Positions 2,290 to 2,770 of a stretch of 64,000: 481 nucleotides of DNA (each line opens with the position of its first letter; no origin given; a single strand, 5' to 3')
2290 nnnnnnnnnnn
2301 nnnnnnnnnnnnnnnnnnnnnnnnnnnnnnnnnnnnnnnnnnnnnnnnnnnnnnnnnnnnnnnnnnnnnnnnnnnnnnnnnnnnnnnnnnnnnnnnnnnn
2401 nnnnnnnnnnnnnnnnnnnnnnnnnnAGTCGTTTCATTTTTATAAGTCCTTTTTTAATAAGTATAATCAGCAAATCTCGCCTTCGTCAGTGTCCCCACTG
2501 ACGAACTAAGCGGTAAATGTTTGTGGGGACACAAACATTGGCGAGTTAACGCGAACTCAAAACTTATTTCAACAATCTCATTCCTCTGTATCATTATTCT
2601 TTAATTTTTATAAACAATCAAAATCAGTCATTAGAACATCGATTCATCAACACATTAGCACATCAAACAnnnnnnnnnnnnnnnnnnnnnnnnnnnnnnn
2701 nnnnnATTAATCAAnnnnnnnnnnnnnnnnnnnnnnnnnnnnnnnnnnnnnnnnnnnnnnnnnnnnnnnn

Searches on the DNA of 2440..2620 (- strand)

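Call 59: search_dna_similar(query=window:2440-2620:-, collection=plasmids, mode=distant, max_evalue=1, max_rows=10)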
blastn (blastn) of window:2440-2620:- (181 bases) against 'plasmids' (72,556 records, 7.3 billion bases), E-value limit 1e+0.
Records with a match: 1; places in all: 1; records where one place covers at least 80% of the query: 0.
Best place of each record, by identity: 80-90% 1.
By first word of the organism name: Clostridiaceae 1.
By predicted mobility (MOB-suite, as given by PLSDB): non-mobilizable 1.
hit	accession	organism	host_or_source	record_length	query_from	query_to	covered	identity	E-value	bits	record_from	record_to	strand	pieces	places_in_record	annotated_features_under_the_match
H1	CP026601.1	Clostridiaceae bacterium 14S0207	Bos taurus,whole organsim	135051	8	57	28%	84.0%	4e-2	45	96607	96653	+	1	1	none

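Call 60: search_dna_similar(query=window:2440-2620:-, collection=phages, mode=distant, max_evalue=1, max_rows=10)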
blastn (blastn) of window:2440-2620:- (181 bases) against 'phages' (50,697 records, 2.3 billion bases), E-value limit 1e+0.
Records with a match: 12; places in all: 12; records where one place covers at least 80% of the query: 0.
Best place of each record, by identity: 80-90% 12.
By first word of the organism name: Staphylococcus 6; Bacteroides 5; Clostridium 1.
By host as written in the record: Staphylococcus carnosus TM300 4; Staphylococcus aureus Newman 2; - 1; Bacteroides thetaiotaomicron VPI-5485 1; Bacteroides thetaiotaomicron VPI-5487 1; Bacteroides thetaiotaomicron VPI-5488 1; Bacteroides thetaiotaomicron VPI-5489 1; Bacteroides thetaiotaomicron VPI-5490 1.
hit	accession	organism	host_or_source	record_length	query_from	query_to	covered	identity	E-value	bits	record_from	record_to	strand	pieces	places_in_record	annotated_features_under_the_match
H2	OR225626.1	Clostridium phage LPCPA58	-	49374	7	43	20%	86.8%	6e-1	40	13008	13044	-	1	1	hypothetical protein (x2)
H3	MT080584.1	Staphylococcus phage vB_SauM_EW15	Staphylococcus carnosus TM300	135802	3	36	19%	88.2%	2e-1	41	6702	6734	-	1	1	record has no annotation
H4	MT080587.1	Staphylococcus phage vB_SauM_EW20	Staphylococcus carnosus TM300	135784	3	36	19%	88.2%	2e-1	41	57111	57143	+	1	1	record has no annotation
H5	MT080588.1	Staphylococcus phage vB_SauM_EW22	Staphylococcus carnosus TM300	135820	3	36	19%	88.2%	2e-1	41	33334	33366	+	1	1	record has no annotation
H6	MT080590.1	Staphylococcus phage vB_SauM_EW27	Staphylococcus carnosus TM300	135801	3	36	19%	88.2%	2e-1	41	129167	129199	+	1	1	record has no annotation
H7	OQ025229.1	Staphylococcus phage StAP1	Staphylococcus aureus Newman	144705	3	36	19%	88.2%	2e-1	41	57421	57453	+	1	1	hypothetical protein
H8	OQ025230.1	Staphylococcus phage SAP6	Staphylococcus aureus Newman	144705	3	36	19%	88.2%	2e-1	41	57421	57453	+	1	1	hypothetical protein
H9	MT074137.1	Bacteroides phage DAC16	Bacteroides thetaiotaomicron VPI-5485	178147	1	31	17%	87.1%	6e-1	39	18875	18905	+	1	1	hypothetical protein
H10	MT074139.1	Bacteroides phage DAC19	Bacteroides thetaiotaomicron VPI-5487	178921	1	31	17%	87.1%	6e-1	39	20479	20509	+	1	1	hypothetical protein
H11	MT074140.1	Bacteroides phage DAC20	Bacteroides thetaiotaomicron VPI-5488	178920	1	31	17%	87.1%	6e-1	39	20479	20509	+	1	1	hypothetical protein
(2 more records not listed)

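Call 80: build_rna_model(alignment_id=A4, structure=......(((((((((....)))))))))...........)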
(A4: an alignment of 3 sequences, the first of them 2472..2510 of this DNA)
Model R1 built from alignment A4 (3 sequences, 39 columns); structure: as given.
model positions 39; base pairs 9; branch points 0; effective number of sequences 3; information 0.965 bits per position. Calibrated on 0.2 Mb of random sequence (short: E-values are rough).
structure used (alignment columns):
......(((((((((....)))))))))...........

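Call 81: search_with_rna_model(model_id=R1, source=window, filters=off, max_evalue=10)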
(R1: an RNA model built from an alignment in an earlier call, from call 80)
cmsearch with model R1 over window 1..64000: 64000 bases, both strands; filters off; matches with E-value up to 10: 14.
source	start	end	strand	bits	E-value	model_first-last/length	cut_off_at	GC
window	2472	2510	-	53.3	3.9e-11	1-39/39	no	0.51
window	5297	5335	-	52.2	7.5e-11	1-39/39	no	0.62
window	2511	2549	+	21.8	0.0024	1-39/39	no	0.44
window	2483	2505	+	17.1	0.036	7-29/39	no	0.57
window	5308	5329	+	11.1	1.1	7-28/39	no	0.5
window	15260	15282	-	10.3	1.8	7-29/39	no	0.52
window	54076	54114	-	10.1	2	1-39/39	no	0.18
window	62736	62759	-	9.6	2.6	1-39/39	no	0.38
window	62403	62426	-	8.9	3.9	1-39/39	no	0.33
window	63867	63887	+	8.7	4.2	1-39/39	no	0.62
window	26245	26265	+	8.4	5.1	1-39/39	no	0.33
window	18418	18439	-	8.2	5.9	1-39/39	no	0.41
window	30449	30478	-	7.9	6.8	1-39/39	no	0.5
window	39946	39979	+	7.4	9.2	1-39/39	no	0.35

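Call 82: search_with_rna_model(model_id=R1, sources=[L002, L004, L005, L006, L009, L010, L011, L012], filters=off, max_evalue=10)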
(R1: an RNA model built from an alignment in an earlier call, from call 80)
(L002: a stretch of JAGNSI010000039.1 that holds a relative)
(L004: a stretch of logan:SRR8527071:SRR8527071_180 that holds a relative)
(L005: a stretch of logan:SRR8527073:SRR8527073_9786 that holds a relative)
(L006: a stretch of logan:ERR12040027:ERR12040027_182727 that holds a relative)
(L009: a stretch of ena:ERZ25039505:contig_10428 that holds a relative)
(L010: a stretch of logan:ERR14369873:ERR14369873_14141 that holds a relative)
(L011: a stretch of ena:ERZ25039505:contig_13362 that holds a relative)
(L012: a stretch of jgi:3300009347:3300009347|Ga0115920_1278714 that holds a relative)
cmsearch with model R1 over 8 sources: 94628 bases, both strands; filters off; matches with E-value up to 10: 14.
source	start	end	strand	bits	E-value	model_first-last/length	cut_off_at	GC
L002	3323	3361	-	52.7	8.3e-11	1-39/39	no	0.56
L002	3334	3355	+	15.7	0.12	7-28/39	no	0.5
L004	14134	14177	-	10.9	1.8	1-39/39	no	0.52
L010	4223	4255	+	10.8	1.9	1-39/39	no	0.3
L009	13511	13558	-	9.4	4.2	1-39/39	no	0.33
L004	14847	14882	+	9.4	4.2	1-39/39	no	0.47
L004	12078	12117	+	8.7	6.4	1-39/39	no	0.5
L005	3349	3388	+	8.7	6.4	1-39/39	no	0.5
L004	7530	7553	+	8.7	6.5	1-39/39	no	0.5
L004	11904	11925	-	8.5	7.1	1-39/39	no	0.36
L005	3175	3196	-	8.5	7.1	1-39/39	no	0.36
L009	10231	10265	+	8.5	7.2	1-39/39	no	0.46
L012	139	150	+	8.2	8.6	12-23/39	no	0.33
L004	17538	17567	+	8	9.4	1-39/39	no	0.43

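Call 92: build_rna_model(alignment_id=A5, structure=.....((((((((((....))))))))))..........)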
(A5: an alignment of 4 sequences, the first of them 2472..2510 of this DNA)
Model R2 built from alignment A5 (4 sequences, 39 columns); structure: as given.
model positions 39; base pairs 10; branch points 0; effective number of sequences 4; information 0.907 bits per position. Calibrated on 0.2 Mb of random sequence (short: E-values are rough).
structure used (alignment columns):
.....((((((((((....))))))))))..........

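Call 93: search_with_rna_model(model_id=R2, source=window, filters=off, max_evalue=5)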
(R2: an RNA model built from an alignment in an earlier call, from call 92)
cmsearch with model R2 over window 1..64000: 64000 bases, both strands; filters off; matches with E-value up to 5: 9.
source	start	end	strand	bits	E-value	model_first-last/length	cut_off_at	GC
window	2472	2510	-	51.2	3.9e-10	1-39/39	no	0.51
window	2511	2549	+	47.6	2.8e-09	1-39/39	no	0.44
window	5297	5335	-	46.2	6e-09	1-39/39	no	0.62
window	2482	2505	+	14.2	0.24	6-29/39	no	0.54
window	54076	54114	-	11.6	0.99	1-39/39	no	0.18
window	5302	5340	+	10.4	2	1-39/39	no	0.51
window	2516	2539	-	10.2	2.2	6-29/39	no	0.38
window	40017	40054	+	9.8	2.7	1-39/39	no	0.34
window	45073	45097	-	9.1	4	1-39/39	no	0.48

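Call 94: search_with_rna_model(model_id=R2, sources=[L002, L004, L005, L006, L009, L010, L011, L012], filters=off, max_evalue=5, show_alignments=4)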
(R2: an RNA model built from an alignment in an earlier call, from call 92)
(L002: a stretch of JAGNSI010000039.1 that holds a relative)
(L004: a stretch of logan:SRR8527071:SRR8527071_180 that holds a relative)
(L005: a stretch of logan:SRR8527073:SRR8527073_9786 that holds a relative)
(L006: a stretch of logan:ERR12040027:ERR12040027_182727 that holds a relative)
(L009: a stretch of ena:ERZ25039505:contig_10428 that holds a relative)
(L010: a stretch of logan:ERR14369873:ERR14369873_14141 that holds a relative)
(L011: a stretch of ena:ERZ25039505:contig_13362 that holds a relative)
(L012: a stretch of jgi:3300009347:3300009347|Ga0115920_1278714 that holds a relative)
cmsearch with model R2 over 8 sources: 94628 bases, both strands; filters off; matches with E-value up to 5: 6.
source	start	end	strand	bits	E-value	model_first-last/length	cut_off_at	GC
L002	3323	3361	-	45.8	1.1e-08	1-39/39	no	0.56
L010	4218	4255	+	16.1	0.13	1-39/39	no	0.32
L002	3334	3355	+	12.8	0.78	7-28/39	no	0.5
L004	4937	4971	+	11.2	1.8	1-39/39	no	0.29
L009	5412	5436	+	10.1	3.4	1-39/39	no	0.48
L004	14887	14928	+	9.8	4.1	1-39/39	no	0.31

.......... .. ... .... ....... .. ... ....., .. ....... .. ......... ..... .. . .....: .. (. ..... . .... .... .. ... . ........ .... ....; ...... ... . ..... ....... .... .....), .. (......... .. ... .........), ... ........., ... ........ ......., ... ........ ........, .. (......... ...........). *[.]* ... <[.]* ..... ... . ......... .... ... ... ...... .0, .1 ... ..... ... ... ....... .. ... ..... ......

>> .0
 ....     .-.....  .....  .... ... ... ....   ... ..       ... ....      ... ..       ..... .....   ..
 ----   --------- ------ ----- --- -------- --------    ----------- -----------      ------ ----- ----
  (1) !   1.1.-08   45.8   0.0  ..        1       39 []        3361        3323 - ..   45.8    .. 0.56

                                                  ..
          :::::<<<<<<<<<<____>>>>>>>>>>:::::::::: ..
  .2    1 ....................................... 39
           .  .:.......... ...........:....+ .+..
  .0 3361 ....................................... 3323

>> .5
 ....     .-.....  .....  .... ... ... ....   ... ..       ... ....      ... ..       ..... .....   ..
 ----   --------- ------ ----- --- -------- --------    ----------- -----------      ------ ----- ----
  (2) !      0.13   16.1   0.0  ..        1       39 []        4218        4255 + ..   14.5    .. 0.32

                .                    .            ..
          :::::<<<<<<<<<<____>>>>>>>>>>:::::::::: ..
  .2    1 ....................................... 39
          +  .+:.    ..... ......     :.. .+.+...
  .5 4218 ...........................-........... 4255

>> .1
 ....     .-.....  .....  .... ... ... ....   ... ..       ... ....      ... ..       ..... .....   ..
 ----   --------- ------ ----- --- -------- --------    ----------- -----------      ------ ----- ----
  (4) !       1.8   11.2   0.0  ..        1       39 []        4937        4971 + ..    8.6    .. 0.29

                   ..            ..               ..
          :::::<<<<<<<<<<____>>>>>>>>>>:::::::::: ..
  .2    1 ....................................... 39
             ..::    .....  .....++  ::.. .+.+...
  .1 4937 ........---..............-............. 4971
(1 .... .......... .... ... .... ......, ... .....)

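Call 123: search_with_rna_model(model_id=R2, sources=[L013, L014, L015], filters=off, max_evalue=5, show_alignments=3)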
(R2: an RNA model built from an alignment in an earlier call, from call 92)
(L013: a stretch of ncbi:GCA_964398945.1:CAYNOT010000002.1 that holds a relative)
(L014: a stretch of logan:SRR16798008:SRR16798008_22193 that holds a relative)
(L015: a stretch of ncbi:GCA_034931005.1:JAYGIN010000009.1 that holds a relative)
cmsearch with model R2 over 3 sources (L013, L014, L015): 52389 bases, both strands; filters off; matches with E-value up to 5: 5.
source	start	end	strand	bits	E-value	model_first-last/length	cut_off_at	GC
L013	5106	5141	-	9.9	2.1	1-39/39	no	0.47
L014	202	237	-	9.9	2.1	1-39/39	no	0.47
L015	17090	17127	-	8.5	4.4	1-39/39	no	0.42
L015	6627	6661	-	8.5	4.5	1-39/39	no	0.34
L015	10969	11014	-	8.4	4.8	1-39/39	no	0.33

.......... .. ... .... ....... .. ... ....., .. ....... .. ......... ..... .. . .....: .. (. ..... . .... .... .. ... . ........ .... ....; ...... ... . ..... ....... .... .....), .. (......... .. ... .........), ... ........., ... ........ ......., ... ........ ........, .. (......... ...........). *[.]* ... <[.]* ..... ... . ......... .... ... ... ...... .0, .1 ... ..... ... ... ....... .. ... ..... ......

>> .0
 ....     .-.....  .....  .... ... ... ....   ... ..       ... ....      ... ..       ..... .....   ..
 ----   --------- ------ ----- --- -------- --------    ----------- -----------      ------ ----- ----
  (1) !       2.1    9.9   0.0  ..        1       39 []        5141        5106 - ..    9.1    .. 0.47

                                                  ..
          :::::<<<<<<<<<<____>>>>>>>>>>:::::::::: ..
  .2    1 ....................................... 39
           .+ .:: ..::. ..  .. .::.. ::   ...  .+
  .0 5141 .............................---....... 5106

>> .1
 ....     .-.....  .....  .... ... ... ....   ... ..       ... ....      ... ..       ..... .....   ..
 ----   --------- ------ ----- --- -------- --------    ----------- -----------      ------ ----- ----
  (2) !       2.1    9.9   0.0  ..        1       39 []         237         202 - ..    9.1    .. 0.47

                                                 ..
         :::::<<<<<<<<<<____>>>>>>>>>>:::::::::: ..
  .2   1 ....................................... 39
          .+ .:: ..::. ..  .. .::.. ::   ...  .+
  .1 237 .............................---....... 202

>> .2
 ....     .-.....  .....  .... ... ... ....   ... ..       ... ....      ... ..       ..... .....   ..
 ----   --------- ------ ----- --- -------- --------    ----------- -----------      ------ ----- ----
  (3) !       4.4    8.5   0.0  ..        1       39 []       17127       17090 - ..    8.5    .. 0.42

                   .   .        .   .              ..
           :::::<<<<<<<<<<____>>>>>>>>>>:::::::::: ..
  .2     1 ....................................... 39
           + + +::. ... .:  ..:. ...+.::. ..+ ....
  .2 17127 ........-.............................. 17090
